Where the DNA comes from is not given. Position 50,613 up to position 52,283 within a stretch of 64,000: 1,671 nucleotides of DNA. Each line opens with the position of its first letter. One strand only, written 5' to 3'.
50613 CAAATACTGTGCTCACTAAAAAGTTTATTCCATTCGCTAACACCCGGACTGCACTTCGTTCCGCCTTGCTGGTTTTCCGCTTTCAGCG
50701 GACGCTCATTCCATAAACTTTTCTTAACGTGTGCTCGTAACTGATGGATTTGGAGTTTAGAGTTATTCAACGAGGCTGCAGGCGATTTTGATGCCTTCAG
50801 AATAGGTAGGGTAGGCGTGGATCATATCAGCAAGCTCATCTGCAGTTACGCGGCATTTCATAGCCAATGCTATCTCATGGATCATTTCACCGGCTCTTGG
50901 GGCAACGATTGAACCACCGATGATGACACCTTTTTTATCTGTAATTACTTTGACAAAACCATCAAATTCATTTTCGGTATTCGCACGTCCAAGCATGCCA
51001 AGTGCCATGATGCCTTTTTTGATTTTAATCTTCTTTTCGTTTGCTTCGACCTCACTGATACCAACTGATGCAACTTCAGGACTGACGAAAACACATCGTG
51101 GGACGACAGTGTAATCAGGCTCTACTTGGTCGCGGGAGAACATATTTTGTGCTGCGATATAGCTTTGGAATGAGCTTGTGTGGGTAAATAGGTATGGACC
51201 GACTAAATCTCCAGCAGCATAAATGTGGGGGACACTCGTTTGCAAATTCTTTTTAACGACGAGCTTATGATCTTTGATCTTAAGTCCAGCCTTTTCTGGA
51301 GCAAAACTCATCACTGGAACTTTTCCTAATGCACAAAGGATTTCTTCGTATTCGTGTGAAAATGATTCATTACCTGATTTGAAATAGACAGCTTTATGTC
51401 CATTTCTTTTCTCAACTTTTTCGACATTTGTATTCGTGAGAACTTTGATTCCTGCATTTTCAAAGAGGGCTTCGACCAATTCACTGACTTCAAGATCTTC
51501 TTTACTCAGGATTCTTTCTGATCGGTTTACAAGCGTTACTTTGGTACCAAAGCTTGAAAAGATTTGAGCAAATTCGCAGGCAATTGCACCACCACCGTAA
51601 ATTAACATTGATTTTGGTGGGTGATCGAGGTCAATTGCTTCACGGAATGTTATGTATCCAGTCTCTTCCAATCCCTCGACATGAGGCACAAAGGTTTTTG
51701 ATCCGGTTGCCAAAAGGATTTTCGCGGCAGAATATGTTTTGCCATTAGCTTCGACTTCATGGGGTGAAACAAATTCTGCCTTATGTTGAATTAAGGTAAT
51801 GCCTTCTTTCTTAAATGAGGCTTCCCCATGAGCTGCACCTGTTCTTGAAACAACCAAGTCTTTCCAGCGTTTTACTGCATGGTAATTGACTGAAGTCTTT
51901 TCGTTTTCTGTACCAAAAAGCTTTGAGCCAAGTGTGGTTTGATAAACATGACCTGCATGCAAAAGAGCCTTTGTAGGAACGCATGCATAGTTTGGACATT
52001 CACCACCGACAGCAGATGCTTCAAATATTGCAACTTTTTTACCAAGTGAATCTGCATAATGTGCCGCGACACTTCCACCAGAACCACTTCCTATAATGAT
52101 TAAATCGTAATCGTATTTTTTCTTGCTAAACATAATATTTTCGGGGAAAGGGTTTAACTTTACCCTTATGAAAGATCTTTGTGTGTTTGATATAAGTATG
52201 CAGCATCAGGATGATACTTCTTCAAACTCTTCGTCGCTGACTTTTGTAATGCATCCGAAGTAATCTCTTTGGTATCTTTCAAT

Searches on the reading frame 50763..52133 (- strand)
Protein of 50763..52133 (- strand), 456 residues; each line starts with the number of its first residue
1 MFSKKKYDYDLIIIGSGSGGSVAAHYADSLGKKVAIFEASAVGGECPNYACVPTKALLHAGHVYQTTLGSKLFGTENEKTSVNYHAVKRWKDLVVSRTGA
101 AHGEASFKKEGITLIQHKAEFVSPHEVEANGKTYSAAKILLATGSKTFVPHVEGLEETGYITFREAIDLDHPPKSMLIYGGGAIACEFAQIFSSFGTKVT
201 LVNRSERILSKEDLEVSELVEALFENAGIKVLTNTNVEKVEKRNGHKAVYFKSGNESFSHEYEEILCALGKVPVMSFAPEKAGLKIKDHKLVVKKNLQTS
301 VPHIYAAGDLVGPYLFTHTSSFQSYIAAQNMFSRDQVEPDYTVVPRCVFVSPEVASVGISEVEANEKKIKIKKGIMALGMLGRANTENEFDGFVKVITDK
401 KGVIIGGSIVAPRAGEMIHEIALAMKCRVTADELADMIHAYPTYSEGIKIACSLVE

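Call 33: search_protein_families(library=pfam, proteins=[window:50763-52133:-], max_evalue=0.001)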
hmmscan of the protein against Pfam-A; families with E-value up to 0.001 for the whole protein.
window:50763-52133:- (456 aa): 11 families
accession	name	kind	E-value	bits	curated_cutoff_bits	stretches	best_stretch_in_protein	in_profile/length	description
PF07992.20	Pyr_redox_2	-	2.7e-61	208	26.1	1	9-328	1-287/291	Pyridine nucleotide-disulphide oxidoreductase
PF02852.28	Pyr_redox_dim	-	1.1e-31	109.8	25.3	1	344-450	1-108/110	Pyridine nucleotide-disulphide oxidoreductase, dimerisation domain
PF00070.33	Pyr_redox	-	1.2e-22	80.6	22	1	176-250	2-78/82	Pyridine nucleotide-disulphide oxidoreductase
PF13738.12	Pyr_redox_3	-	1.7e-12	47.7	30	1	12-308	1-305/305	Pyridine nucleotide-disulphide oxidoreductase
PF01134.28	GIDA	-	6.8e-06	25.8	22.1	1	10-145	1-150/391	Glucose inhibited division protein A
PF01266.30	DAO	-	1.2e-05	25.4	27.9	0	10-116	1-93/353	FAD dependent oxidoreductase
PF02826.25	2-Hacid_dh_C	-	3.7e-05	23.6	25.1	0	173-227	36-92/178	D-isomer specific 2-hydroxyacid dehydrogenase, NAD binding domain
PF13450.12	NAD_binding_8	-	4.1e-05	24.2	21.9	1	13-53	1-41/68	NAD(P)-binding Rossmann-like domain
PF12831.13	FAD_oxidored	-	4.5e-05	23.4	27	1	10-117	1-108/416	FAD dependent oxidoreductase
PF03486.20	HI0933_like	-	8.4e-05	22.6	50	0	10-40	2-32/244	HI0933-like protein Rossmann domain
PF00890.30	FAD_binding_2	-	0.00068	19.4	20.4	0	10-42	1-33/414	FAD binding domain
